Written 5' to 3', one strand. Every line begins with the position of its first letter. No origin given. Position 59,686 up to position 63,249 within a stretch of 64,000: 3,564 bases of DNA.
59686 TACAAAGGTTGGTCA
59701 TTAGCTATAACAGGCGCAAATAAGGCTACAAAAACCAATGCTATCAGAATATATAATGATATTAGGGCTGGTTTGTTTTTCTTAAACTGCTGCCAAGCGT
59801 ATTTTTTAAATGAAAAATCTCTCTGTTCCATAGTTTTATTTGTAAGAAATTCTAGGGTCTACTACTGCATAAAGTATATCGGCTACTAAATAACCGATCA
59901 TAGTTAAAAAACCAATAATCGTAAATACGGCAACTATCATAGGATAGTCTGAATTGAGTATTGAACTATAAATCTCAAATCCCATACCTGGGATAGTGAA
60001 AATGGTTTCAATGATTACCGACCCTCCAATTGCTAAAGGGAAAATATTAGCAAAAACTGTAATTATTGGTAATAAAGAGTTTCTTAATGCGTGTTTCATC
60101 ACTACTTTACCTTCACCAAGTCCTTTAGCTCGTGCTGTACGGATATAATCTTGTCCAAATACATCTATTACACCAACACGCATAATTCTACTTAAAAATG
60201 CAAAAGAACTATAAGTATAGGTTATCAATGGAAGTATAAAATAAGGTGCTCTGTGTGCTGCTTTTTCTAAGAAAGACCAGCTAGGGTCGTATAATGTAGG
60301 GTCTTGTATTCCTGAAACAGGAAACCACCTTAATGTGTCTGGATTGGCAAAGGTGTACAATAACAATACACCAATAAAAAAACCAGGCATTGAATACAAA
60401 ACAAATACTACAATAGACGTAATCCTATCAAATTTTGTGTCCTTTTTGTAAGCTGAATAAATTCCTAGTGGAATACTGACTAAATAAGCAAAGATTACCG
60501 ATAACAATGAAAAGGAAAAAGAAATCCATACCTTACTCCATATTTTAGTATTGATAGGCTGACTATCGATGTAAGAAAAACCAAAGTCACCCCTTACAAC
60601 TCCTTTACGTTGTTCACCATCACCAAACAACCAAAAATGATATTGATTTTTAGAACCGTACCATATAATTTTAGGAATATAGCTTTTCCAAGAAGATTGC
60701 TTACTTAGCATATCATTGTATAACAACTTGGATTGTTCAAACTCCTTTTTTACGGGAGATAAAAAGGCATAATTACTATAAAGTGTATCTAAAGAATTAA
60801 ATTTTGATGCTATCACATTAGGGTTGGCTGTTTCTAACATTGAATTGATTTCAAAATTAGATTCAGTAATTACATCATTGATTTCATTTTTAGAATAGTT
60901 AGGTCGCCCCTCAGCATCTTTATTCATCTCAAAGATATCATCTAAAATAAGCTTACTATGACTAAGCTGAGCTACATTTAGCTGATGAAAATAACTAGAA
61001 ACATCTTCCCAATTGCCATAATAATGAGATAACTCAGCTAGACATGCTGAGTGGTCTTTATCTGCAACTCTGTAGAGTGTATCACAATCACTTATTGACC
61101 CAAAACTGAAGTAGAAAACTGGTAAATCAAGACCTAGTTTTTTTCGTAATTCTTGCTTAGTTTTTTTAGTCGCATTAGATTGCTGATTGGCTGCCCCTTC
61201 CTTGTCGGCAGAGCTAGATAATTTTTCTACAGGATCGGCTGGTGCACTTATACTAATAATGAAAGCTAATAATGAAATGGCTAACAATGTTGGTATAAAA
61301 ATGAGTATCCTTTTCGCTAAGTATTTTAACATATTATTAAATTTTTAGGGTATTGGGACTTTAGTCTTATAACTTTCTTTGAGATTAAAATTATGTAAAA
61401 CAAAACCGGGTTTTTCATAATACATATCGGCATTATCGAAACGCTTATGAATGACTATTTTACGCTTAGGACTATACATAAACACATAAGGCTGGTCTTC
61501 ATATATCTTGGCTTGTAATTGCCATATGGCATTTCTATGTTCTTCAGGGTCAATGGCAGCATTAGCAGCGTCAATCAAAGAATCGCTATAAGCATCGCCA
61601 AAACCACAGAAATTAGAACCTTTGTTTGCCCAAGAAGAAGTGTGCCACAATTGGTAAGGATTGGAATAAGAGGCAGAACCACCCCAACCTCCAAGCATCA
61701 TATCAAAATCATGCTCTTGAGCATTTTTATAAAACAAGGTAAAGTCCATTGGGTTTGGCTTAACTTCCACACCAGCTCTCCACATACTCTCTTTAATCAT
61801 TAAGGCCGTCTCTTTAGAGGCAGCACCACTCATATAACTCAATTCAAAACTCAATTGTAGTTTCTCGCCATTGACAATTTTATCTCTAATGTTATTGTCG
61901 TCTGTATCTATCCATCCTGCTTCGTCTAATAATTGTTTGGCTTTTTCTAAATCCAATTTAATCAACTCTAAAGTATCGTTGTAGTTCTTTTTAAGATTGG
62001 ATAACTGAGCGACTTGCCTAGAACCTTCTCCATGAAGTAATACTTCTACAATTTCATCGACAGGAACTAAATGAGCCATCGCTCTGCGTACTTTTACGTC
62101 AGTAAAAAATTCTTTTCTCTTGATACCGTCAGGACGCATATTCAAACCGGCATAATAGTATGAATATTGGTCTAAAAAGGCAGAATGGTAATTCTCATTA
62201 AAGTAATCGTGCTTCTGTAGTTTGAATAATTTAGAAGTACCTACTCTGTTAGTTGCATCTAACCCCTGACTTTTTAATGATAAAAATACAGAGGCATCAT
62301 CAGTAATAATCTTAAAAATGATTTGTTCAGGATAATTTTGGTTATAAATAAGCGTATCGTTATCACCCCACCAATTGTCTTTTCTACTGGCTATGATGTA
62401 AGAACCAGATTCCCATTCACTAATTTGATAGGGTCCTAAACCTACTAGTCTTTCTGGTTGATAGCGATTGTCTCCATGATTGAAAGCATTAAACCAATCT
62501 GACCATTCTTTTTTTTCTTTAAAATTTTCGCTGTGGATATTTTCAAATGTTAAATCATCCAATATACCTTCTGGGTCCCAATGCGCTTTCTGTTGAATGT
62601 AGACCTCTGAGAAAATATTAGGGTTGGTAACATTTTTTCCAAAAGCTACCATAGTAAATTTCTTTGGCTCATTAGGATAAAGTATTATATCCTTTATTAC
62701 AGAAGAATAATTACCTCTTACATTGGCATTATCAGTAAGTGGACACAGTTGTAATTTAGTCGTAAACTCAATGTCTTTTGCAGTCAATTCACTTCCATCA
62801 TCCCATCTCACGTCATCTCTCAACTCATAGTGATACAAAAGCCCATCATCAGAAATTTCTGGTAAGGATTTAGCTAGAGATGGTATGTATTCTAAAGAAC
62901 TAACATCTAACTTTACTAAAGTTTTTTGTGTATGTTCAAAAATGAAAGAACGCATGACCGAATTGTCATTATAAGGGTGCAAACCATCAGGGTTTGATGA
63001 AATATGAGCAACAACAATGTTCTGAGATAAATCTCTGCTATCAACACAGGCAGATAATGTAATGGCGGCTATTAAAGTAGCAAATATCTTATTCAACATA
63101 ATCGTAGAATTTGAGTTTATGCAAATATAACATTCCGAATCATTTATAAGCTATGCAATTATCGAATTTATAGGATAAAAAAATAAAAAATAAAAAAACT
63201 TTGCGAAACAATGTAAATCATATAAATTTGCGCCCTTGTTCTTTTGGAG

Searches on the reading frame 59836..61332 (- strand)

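Call 77: search_protein_families(library=pfam, proteins=[window:59836-61332:-], max_evalue=0.0001)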
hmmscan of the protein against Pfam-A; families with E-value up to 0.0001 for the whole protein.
window:59836-61332:- (498 aa): 1 family
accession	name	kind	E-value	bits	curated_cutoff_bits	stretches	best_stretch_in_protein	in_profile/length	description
PF00528.27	BPD_transp_1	-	7.5e-38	130.5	26.4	1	287-496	2-183/184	Binding-protein-dependent transport system inner membrane component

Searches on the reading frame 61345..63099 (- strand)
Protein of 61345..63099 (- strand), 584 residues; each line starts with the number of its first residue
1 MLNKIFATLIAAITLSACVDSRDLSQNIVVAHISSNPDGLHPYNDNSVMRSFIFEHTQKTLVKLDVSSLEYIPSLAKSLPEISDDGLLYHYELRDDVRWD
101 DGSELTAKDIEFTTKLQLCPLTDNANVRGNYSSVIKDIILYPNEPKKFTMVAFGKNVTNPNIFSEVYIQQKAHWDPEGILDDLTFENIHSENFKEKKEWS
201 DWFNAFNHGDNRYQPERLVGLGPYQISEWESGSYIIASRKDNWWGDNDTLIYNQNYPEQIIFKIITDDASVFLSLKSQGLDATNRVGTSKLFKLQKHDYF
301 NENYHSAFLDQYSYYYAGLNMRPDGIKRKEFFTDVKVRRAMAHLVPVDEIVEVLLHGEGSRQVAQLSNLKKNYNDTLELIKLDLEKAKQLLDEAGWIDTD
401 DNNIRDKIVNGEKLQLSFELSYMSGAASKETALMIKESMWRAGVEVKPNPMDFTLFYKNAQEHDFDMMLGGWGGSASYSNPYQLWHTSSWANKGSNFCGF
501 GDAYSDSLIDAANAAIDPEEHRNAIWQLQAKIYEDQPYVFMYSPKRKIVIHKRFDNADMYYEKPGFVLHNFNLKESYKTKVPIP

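Call 17: search_protein_families(library=pfam, proteins=[window:61345-63099:-], max_evalue=0.001)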
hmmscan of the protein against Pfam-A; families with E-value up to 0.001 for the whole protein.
window:61345-63099:- (584 aa): 1 family
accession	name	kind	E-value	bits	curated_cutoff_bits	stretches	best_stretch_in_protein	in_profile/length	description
PF00496.27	SBP_bac_5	-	3.2e-61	207.9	32.4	1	70-492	1-365/368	Bacterial extracellular solute-binding proteins, family 5 Middle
